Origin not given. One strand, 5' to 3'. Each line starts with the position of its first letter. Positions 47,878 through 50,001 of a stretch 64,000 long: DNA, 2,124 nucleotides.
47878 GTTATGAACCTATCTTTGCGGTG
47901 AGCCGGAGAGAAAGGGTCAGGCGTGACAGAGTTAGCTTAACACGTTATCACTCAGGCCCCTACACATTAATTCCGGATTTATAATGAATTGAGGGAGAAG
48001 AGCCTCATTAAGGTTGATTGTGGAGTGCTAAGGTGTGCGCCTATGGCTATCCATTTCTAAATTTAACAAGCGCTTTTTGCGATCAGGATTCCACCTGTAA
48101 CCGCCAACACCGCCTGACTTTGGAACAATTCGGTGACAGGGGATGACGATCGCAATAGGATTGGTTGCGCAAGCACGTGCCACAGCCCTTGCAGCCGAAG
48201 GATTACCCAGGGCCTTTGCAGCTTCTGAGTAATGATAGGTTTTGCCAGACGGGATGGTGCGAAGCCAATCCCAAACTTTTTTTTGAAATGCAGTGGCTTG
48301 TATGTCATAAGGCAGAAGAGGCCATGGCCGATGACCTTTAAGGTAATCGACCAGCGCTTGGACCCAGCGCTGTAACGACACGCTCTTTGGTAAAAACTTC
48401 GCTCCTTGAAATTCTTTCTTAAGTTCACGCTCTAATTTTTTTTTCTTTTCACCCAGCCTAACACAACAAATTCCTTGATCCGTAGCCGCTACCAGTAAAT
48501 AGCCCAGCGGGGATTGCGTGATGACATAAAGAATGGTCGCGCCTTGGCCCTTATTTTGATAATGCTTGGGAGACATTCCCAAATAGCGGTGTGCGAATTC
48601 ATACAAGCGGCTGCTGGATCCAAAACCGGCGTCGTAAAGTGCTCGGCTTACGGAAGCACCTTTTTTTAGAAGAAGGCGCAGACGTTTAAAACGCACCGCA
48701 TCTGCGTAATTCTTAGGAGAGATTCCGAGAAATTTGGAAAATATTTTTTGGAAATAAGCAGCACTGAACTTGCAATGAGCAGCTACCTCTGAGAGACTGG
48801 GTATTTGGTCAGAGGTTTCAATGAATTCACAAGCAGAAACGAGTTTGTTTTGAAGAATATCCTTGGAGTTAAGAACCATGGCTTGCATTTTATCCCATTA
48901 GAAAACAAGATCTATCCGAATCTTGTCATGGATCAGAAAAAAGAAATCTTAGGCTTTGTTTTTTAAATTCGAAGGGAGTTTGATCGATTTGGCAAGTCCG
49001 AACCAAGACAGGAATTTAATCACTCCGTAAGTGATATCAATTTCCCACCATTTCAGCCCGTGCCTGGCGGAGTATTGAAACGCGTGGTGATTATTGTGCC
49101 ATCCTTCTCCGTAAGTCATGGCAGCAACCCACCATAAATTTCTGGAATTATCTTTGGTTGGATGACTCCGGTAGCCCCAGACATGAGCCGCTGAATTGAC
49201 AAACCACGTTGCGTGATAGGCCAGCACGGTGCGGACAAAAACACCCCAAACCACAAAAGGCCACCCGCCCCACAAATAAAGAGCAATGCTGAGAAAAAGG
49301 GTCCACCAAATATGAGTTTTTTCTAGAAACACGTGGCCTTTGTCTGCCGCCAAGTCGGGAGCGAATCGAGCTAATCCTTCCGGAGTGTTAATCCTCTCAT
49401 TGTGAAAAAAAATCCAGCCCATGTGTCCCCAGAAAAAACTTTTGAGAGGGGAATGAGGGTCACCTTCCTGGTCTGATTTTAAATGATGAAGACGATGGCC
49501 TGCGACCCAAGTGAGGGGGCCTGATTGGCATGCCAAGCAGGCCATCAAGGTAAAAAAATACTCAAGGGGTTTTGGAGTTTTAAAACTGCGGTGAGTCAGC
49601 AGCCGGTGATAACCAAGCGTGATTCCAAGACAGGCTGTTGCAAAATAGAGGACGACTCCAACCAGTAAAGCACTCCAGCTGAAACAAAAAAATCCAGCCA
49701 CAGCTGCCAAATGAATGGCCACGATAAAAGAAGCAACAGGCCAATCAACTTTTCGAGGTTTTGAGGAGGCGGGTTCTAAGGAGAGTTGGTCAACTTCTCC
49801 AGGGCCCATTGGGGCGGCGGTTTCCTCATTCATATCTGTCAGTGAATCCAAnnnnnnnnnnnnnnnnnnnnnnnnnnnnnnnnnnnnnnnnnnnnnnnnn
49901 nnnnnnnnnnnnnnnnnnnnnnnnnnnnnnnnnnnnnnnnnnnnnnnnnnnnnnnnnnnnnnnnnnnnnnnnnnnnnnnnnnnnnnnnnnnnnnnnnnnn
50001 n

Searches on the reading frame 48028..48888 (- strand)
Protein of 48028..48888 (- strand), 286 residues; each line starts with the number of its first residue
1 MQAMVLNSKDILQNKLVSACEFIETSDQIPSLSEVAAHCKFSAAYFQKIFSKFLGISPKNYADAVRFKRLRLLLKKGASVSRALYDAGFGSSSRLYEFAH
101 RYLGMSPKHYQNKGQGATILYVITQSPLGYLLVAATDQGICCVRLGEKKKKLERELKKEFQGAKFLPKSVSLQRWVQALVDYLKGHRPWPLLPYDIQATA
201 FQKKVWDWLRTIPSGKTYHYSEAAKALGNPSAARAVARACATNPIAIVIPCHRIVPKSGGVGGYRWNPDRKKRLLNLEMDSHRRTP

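Call 103: search_protein_families(library=pfam, proteins=[window:48028-48888:-], max_evalue=0.0001)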
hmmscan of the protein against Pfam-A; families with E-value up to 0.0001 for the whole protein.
window:48028-48888:- (286 aa): 4 families
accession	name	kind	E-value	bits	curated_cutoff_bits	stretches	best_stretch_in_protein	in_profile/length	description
PF01035.26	DNA_binding_1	-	2.4e-31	107.9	27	1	200-278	1-79/81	6-O-methylguanine DNA methyltransferase, DNA binding domain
PF12833.13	HTH_18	-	3.5e-16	59.7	33.6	1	36-112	2-79/80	Helix-turn-helix domain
PF00165.29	HTH_AraC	-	2.6e-11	43.8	26.6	1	31-61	10-40/42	Bacterial regulatory helix-turn-helix proteins, AraC family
PF02870.21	Methyltransf_1N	-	2.1e-08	35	21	1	119-187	1-62/71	6-O-methylguanine DNA methyltransferase, ribonuclease-like domain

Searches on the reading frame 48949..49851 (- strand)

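Call 103: search_protein_families(library=pfam, proteins=[window:48949-49851:-], max_evalue=0.0001)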
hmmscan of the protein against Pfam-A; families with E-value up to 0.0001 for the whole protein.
window:48949-49851:- (300 aa): 1 family
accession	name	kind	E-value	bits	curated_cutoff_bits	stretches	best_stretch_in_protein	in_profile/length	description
PF00487.30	FA_desaturase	-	7.8e-18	65.6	29.7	1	59-272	3-232/253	Fatty acid desaturase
